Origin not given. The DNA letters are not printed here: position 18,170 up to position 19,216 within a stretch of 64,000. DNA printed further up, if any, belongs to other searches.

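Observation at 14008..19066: Candidate undescribed system: non-proteinogenic amino acid synthesis or detox with a tRNA-editing self-protection gene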

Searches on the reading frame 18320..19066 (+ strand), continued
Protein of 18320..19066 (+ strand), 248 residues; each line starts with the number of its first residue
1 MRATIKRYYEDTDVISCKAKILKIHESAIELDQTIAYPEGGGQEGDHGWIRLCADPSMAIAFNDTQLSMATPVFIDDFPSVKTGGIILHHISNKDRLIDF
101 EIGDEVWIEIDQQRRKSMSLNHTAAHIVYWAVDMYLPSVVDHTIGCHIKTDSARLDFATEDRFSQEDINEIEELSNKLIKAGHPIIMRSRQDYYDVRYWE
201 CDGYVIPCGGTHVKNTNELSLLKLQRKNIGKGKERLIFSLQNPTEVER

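Call 51: search_protein_families(library=ncbifam, proteins=[L087:5673-7019:+, L045:9796-11388:+, L029:9791-11206:-, L029:7101-7355:+, L029:11237-11719:+, L036:11217-11687:-, L029:4424-6931:-, L029:8854-9819:-], max_evalue=0.001)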
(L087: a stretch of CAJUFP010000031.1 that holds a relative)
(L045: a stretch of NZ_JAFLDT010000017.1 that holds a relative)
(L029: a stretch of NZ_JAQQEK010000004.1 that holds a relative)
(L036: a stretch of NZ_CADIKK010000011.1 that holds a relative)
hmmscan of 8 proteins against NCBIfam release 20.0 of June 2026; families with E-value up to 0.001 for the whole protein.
L087:5673-7019:+ (448 aa): 5 families
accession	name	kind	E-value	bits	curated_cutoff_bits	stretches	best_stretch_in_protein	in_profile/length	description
NF008969.0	PRK12317.1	subfamily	2.4e-24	85.7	502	1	3-295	8-280/426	elongation factor 1-alpha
TIGR02034.1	CysN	subfamily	2.5e-19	69.6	336.1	1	8-290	6-266/406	sulfate adenylyltransferase, large subunit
TIGR00483.1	EF-1_alpha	equivalog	1.3e-18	66.7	540.1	1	4-295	9-281/427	translation elongation factor EF-1 subunit alpha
NF004035.0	PRK05506.1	subfamily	4.6e-18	64.8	715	1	6-291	28-291/632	bifunctional sulfate adenylyltransferase subunit 1/adenylylsulfate kinase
NF003478.0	PRK05124.1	equivalog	5.3e-18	64.8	590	1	8-288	33-291/475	sulfate adenylyltransferase subunit CysN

L045:9796-11388:+ (530 aa): 5 families
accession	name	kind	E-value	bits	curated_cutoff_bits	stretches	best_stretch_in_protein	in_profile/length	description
NF008969.0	PRK12317.1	subfamily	7.9e-14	51.1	502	1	8-244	8-222/426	elongation factor 1-alpha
TIGR00483.1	EF-1_alpha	equivalog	1.6e-11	43.3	540.1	1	9-236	9-216/427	translation elongation factor EF-1 subunit alpha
TIGR02034.1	CysN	subfamily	3.1e-06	26.5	336.1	1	159-291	135-254/406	sulfate adenylyltransferase, large subunit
NF003478.0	PRK05124.1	equivalog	6e-06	25.1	590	1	103-236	113-233/475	sulfate adenylyltransferase subunit CysN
NF004035.0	PRK05506.1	subfamily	2.8e-05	22.6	715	1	160-236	160-230/632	bifunctional sulfate adenylyltransferase subunit 1/adenylylsulfate kinase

L029:9791-11206:- (471 aa): 28 families (the best 25 are shown)
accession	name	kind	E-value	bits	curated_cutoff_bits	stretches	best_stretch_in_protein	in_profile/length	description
NF006444.0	PRK08762.1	equivalog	1.1e-132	442.4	449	2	93-342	120-372/387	molybdopterin-synthase adenylyltransferase MoeB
NF005646.0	PRK07411.1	equivalog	1.4e-121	406.3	633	1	88-471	6-390/390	molybdopterin-synthase adenylyltransferase MoeB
NF005902.0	PRK07878.1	equivalog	5.6e-117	391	647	1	91-471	13-392/392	adenylyltransferase/sulfurtransferase MoeZ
NF047750.1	SAMPActivE1UbaA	equivalog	5.2e-95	317.8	450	1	93-339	5-250/270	SAMP-activating enzyme E1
NF004281.0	PRK05690.1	subfamily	8.7e-94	313.4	266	1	91-338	3-249/250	molybdopterin-synthase adenylyltransferase MoeB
TIGR02356.1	adenyl_thiF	equivalog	9.2e-75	250.5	275.25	1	100-302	1-203/203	thiazole biosynthesis adenylyltransferase ThiF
NF004111.0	PRK05600.1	equivalog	2.5e-71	240.7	437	1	92-421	13-326/371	ThiF family adenylyltransferase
TIGR02355.1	moeB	equivalog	1.8e-70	237.1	376.55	1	97-337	1-240/240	molybdopterin-synthase adenylyltransferase MoeB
NF006204.0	PRK08328.1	equivalog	2.4e-49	168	339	1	93-324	2-227/231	hypothetical protein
NF009123.0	PRK12475.1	subfamily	7.2e-44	150.4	510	1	100-341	4-247/338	MoeB/ThiF family adenylyltransferase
NF006395.0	PRK08644.1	equivalog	3e-29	102.2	159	1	115-240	25-151/215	sulfur carrier protein ThiS adenylyltransferase ThiF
TIGR02354.1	thiF_fam2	equivalog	2.5e-23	83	152.2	1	117-231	18-131/200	thiamine biosynthesis protein ThiF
NF006077.0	PRK08223.1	equivalog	1.2e-22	80.3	266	1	110-257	18-167/296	hypothetical protein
NF011424.0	PRK14851.1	subfamily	2.7e-14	52.1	1170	1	112-254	35-179/679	hypothetical protein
NF011425.0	PRK14852.1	equivalog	7.3e-13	47.3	1337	1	106-252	318-466/989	hypothetical protein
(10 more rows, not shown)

L029:7101-7355:+ (84 aa): 0 families

L029:11237-11719:+ (160 aa): 0 families

L036:11217-11687:- (156 aa): 1 family
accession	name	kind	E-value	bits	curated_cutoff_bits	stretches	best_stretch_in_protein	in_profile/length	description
NF041370.1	desamp_Halo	equivalog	1.1e-06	28.6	130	1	11-138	10-127/133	desampylase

L029:4424-6931:- (835 aa): 3 families
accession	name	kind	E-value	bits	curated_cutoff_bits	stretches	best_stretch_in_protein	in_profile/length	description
TIGR03361.1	VI_Rhs_Vgr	subfamily_domain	8.1e-104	348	186.35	1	19-549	5-493/513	type VI secretion system tip protein TssI/VgrG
TIGR01646.1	vgr_GE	subfamily_domain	1.1e-88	298.3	121.8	1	61-550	26-479/480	type VI secretion system tip protein VgrG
NF033848.1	VgrG_rel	hypoth_equivalog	1.1e-08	33.9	275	1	421-508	380-458/547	VgrG-related protein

L029:8854-9819:- (321 aa): 36 families (the best 25 are shown)
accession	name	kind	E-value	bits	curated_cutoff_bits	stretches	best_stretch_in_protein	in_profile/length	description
TIGR01136.1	cysKM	subfamily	1.6e-86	290.3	344.15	1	24-318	2-295/299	cysteine synthase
TIGR01139.1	cysK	equivalog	1.8e-85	286.8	350.95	1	24-318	2-294/298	cysteine synthase A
NF007989.0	PRK10717.1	equivalog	4.3e-68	229.8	387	1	19-318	4-314/334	cysteine synthase A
TIGR01137.1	cysta_beta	equivalog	2.6e-67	227.5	510.25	1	20-319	2-308/457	cystathionine beta-synthase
TIGR01138.1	cysM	equivalog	9.8e-63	212.4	394.2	1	23-318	2-286/290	cysteine synthase B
NF008735.0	PRK11761.1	equivalog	2.9e-57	194.2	413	1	20-317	3-289/296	cysteine synthase CysM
TIGR03945.1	PLP_SbnA_fam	equivalog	1.4e-55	188.6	349.95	1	23-317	1-295/304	2,3-diaminopropionate biosynthesis protein SbnA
NF053679.1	CysteaSynCapA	equivalog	2.6e-48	164.5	600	1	19-297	6-293/329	cysteate synthase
NF006094.0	PRK08246.1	subfamily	3.4e-23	82.5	331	1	20-230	14-207/310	serine/threonine dehydratase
TIGR01127.1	ilvA_1Cterm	equivalog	1.4e-22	80.2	378.75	1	30-230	1-190/380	threonine ammonia-lyase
NF005292.0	PRK06815.1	equivalog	2.2e-22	79.5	371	1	22-229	14-210/320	threonine/serine dehydratase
NF005600.0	PRK07334.1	equivalog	4.9e-22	78.1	496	1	22-231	21-219/408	threonine ammonia-lyase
NF006389.0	PRK08638.1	equivalog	1.3e-19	70.4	453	1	22-228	20-215/333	bifunctional threonine ammonia-lyase/L-serine ammonia-lyase TdcB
NF005147.0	PRK06608.1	equivalog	1.5e-18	66.7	380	1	20-225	15-209/339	serine/threonine dehydratase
TIGR01124.1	ilvA_2Cterm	equivalog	1.8e-18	66.5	411.3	1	21-231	9-209/499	threonine ammonia-lyase, biosynthetic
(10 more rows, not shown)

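Call 54: search_protein_families(library=pfam, alignment_id=A2, max_evalue=0.00001)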
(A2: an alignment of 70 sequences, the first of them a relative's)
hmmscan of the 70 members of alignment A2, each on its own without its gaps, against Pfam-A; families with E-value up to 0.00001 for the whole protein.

A. member 1, L018:4415-5254:- (279 aa): 2 families
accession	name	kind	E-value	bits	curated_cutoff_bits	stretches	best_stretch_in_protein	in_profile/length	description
PF00005.33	ABC_tran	-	2e-28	100.1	25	1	30-169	1-136/137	ABC transporter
PF13304.12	AAA_21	-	6.4e-07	30.2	27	0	139-203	235-301/304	AAA domain, putative AbiEii toxin, Type IV TA system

B. families by the number of members that match (of 70 scanned): 122 families (the first 25 are shown)
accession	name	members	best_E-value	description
PF12833.13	HTH_18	5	6.9e-22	Helix-turn-helix domain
PF00165.29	HTH_AraC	5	1.9e-16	Bacterial regulatory helix-turn-helix proteins, AraC family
PF00583.31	Acetyltransf_1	3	1.8e-18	Acetyltransferase (GNAT) family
PF13508.13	Acetyltransf_7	3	1.5e-14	Acetyltransferase (GNAT) domain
PF01266.30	DAO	2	8.1e-65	FAD dependent oxidoreductase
PF13673.13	Acetyltransf_10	2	3.6e-18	Acetyltransferase (GNAT) domain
PF03063.25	Prismane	1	1.2e-167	Prismane/CO dehydrogenase family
PF02028.23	BCCT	1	1.7e-142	BCCT, betaine/carnitine/choline family transporter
PF02515.22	CoA_transf_3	1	1.2e-132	CoA-transferase family III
PF00330.25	Aconitase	1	4.6e-90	Aconitase family (aconitate hydratase)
PF00724.26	Oxidored_FMN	1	7.1e-84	NADH:flavin oxidoreductase / NADH oxidase family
PF05960.17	DUF885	1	5.6e-81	Bacterial protein of unknown function (DUF885)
PF01555.25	N6_N4_Mtase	1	6e-67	DNA methylase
PF00480.26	ROK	1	5.7e-66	ROK family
PF00515.34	TPR_1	1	1.3e-62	Tetratricopeptide repeat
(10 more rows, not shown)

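Call 64: search_dna_similar(query=window:18320-19063:+, collection=plasmids, mode=protein, max_rows=20, max_evalue=1e-30)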
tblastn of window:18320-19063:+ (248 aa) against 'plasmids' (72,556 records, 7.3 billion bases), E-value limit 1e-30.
Records with a match: 19; places in all: 19; records where one place covers at least 80% of the query: 19.
Best place of each record, by identity: <60% 19.
By first word of the organism name: Bacillus 17; Cetobacterium 1; Comamonas 1.
By predicted mobility (MOB-suite, as given by PLSDB): non-mobilizable 14; conjugative 4; mobilizable 1.
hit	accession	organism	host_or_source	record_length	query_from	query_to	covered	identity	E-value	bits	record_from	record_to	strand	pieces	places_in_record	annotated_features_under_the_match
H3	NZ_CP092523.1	Cetobacterium somerae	Danio rerio,tissue sample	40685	1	240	97%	34.6%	1e-42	160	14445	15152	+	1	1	hypothetical protein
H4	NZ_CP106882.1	Comamonas endophytica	Indosasa shibataeoides,cell culture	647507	4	236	94%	34.9%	3e-46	171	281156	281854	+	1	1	hypothetical protein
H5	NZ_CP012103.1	Bacillus thuringiensis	whole organism,soil sample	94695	6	240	95%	34.3%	3e-33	134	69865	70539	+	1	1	alanyl-tRNA editing protein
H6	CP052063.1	Bacillus thuringiensis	soil sample,soil sample from Harissa ...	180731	6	241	95%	33.8%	2e-32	132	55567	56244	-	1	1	alanyl-tRNA editing protein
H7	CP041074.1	Bacillus tropicus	Oryctes gigas,whole organism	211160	6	240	95%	33.9%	2e-33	134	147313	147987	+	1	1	alanyl-tRNA editing protein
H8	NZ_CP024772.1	Bacillus thuringiensis LM1212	Oryctes gigas,whole organism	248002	6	240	95%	33.9%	2e-33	134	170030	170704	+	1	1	alanyl-tRNA editing protein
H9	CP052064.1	Bacillus thuringiensis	soil sample,soil sample from Harissa ...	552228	6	240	95%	33.9%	2e-33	134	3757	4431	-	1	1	alanyl-tRNA editing protein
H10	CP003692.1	Bacillus thuringiensis MC28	-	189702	6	240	95%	33.5%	9e-32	129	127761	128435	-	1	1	none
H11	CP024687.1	Bacillus wiedmannii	cell culture,soil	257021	6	240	95%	33.5%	2e-31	128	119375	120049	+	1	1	alanyl-tRNA editing protein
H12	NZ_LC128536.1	Bacillus thuringiensis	-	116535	6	240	95%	33.1%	3e-31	128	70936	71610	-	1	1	alanyl-tRNA editing protein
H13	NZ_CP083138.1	Bacillus thuringiensis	whole organism,Biopesticide Solbac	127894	6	240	95%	33.1%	3e-31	128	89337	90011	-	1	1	alanyl-tRNA editing protein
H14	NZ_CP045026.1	Bacillus thuringiensis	whole organism,soil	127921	6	240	95%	33.1%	3e-31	128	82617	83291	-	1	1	alanyl-tRNA editing protein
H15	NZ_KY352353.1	Bacillus thuringiensis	soil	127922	6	240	95%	33.1%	3e-31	128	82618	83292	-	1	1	alanyl-tRNA editing protein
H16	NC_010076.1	Bacillus thuringiensis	-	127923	6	240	95%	33.1%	3e-31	128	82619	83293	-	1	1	alanyl-tRNA editing protein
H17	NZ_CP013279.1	Bacillus thuringiensis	Vectobac,bacterial clone,Commercial ...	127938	6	240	95%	33.1%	3e-31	128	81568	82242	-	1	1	alanyl-tRNA editing protein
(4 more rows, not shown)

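Call 79: search_solved_structures(query=L087:5673-7016:+, max_evalue=0.001)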
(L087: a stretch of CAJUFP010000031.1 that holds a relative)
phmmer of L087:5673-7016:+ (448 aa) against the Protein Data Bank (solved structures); distinct sequences matched with E-value up to 0.001: 9.
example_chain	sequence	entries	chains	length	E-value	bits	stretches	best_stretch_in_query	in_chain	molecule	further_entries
3wy9_A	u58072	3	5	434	8e-08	34.9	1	4-300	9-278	Elongation factor 1-alpha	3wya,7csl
4cxg_A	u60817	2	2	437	1.2e-07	34.3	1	4-294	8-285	ELONGATION FACTOR 1A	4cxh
3vmf_A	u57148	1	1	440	1.2e-07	34.3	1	4-294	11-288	Elongation factor 1-alpha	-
3wxm_A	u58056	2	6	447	1.3e-07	34.2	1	4-294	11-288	Elongation factor 1-alpha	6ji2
1zun_B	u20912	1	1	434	7.8e-07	31.6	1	7-287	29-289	sulfate adenylate transferase, subunit 1/adenylylsulfate kinase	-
1jny_A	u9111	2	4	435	0.00013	24.3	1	4-290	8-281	Elongation factor 1-alpha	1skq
6ra9_A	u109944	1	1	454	0.00032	23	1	4-221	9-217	Elongation factor 1-alpha 2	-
6ra9_B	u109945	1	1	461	0.00033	23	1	4-221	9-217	Elongation factor 1-alpha 2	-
4c0s_A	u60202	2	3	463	0.00034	22.9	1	4-221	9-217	ELONGATION FACTOR 1-ALPHA 2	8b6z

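Call 80: search_protein_families(library=pfam, proteins=[L087:5673-7016:+, L045:9796-11385:+, L091:4779-6125:+], max_evalue=1)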
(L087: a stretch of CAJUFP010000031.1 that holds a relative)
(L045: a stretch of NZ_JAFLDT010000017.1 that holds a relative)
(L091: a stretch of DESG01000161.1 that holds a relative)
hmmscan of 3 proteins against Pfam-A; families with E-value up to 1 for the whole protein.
L087:5673-7016:+ (448 aa): 6 families
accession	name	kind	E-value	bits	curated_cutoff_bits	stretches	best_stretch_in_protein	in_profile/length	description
PF00009.33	GTP_EFTU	-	7.3e-09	35.9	26.5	1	3-192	4-151/188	Elongation factor Tu GTP binding domain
PF00350.29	Dynamin_N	-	0.00037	21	27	1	49-116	59-120/168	Dynamin family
PF01926.29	MMR_HSR1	-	0.00042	20.8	21.9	1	61-134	18-98/113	50S ribosome-binding GTPase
PF03029.23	ATP_bind_1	-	0.00091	19.5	27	1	7-170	1-182/240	Conserved hypothetical ATP binding protein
PF03144.31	GTP_EFTU_D2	-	0.041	14.8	30.3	1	261-298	6-41/73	Elongation factor Tu domain 2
PF01637.24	ATPase_2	-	0.15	12.2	33.2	1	5-68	23-73/225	ATPase domain predominantly from Archaea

L045:9796-11385:+ (530 aa): 2 families
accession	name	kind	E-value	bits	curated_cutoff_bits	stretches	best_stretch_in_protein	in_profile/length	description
PF00009.33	GTP_EFTU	-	1.8e-08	34.6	26.5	1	8-190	4-153/188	Elongation factor Tu GTP binding domain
PF11065.13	DUF2866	-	0.16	12.4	25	1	216-245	7-38/63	Protein of unknown function (DUF2866)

L091:4779-6125:+ (449 aa): 4 families
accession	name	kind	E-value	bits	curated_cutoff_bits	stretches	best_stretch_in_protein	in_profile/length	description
PF00009.33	GTP_EFTU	-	4.9e-09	36.5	26.5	1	5-184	5-152/188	Elongation factor Tu GTP binding domain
PF00350.29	Dynamin_N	-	2.5e-05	24.8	27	1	53-125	62-120/168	Dynamin family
PF01926.29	MMR_HSR1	-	4.7e-05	23.9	21.9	1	62-121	18-83/113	50S ribosome-binding GTPase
PF03029.23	ATP_bind_1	-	0.0041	17.4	27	1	8-169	1-172/240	Conserved hypothetical ATP binding protein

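Call 92: predict_structure(alignment_id=A1)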
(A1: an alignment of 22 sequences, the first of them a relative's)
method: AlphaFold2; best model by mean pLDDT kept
length: 248 residues; sequences in the alignment: 22
mean_pLDDT: 94.1   pTM: 0.90
mean pLDDT of the five models: 94.1, 94.1, 93.9, 93.2, 92.9
residues with pLDDT >= 90: 217; 70-90: 24; 50-70: 5; < 50: 2
segments of 3 or more residues with pLDDT < 50: none
pLDDT, mean of each block of 10 residues (from residue 1): 90 95 98 96 94 97 96 84 94 95 98 97 98 95 95 96 96 98 95 91 94 97 96 96 61
secondary structure, 60 per line:
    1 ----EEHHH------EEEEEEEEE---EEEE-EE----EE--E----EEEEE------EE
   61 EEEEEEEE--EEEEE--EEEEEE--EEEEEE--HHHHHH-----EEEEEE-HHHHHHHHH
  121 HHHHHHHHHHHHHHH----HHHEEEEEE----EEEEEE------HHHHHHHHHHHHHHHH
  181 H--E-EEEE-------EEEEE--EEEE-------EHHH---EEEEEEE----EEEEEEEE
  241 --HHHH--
elements in order: E16-24 E28-31 E48-52 E59-68 E71-75 E78-83 E86-91 H94-99 E105-110 H112-135 E143-148 E153-158 H165-181 E186-189 E197-201 E204-207 E222-228 E233-240 H243-246

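Call 97: fold_search(model_id=the predicted structure, library=pdb)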
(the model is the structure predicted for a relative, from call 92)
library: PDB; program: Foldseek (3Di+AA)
matches with E <= 10: 728; with E <= 0.001: 30
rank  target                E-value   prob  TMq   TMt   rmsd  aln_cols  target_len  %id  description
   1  2zzg_A                6.5e-21  1.00  0.81  0.28   2.6       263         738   27  Crystal structure of alanyl-tRNA synthetase in complex with 5''-O-(N-(L-alanyl)-sulfamyoxyl) adenine without oligomeri (released 2009-07-21)
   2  2zzf                  8.1e-21  1.00  0.81  0.29   2.4       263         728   25  Crystal structure of alanyl-tRNA synthetase without oligomerization domain (released 2009-07-21)
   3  2zze_A                8.1e-21  1.00  0.81  0.28   2.4       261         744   26  Crystal structure of alanyl-tRNA synthetase without oligomerization domain in lysine-methylated form (released 2009-07-21)
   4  9iuw                  1.5e-20  1.00  0.76  0.88   3.4       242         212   30  Structure of AlaX-M trans-editing enzyme from Pyrococcus furiosus (released 2025-07-30)
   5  2zzg_B                6.8e-19  1.00  0.80  0.28   3.2       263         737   26  Crystal structure of alanyl-tRNA synthetase in complex with 5''-O-(N-(L-alanyl)-sulfamyoxyl) adenine without oligomeri (released 2009-07-21)
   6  2e1b                  1.7e-18  1.00  0.78  0.89   2.1       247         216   30  Crystal structure of the AlaX-M trans-editing enzyme from Pyrococcus horikoshii (released 2007-03-06)
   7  3wqy_B                5.7e-18  1.00  0.79  0.23   3.8       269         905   25  Crystal structure of Archaeoglobus fulgidus alanyl-tRNA synthetase in complex with wild-type tRNA(Ala) having G3.U70 (released 2014-06-18)
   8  3wqz_B                2.7e-17  1.00  0.76  0.22   4.0       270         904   25  Crystal structure of Archaeoglobus fulgidus alanyl-tRNA synthetase in complex with a tRNA(Ala) variant having A3.U70 (released 2014-06-18)
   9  9a7x_B                2.9e-17  1.00  0.77  0.23   3.6       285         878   23  Integrative model of ISPT-SYA by crosslinking MS and deep learning (released 2024-09-18)
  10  3wqy_A                1.0e-16  1.00  0.76  0.22   4.0       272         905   25  Crystal structure of Archaeoglobus fulgidus alanyl-tRNA synthetase in complex with wild-type tRNA(Ala) having G3.U70 (released 2014-06-18)
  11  2ztg                  3.0e-16  1.00  0.75  0.27   3.8       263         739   25  Crystal structure of Archaeoglobus fulgidus alanyl-tRNA synthetase lacking the C-terminal dimerization domain in complex (released 2009-06-30)
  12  3kew_B                7.3e-14  1.00  0.70  0.75   3.3       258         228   21  Crystal structure of probable alanyl-trna-synthase from Clostridium perfringens (released 2009-11-03)
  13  3kew_A                8.7e-14  1.00  0.69  0.74   3.7       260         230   22  Crystal structure of probable alanyl-trna-synthase from Clostridium perfringens (released 2009-11-03)
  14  1wnu_B                2.3e-09  1.00  0.46  0.72   3.4       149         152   23  Structure of Archaeal Trans-Editing Protein AlaX in complex with L-serine (released 2005-07-26)
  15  1v7o_B                2.4e-09  1.00  0.46  0.73   3.2       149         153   23  Alanyl-tRNA synthetase editing domain homologue protein from Pyrococcus horikoshii (released 2004-01-13)
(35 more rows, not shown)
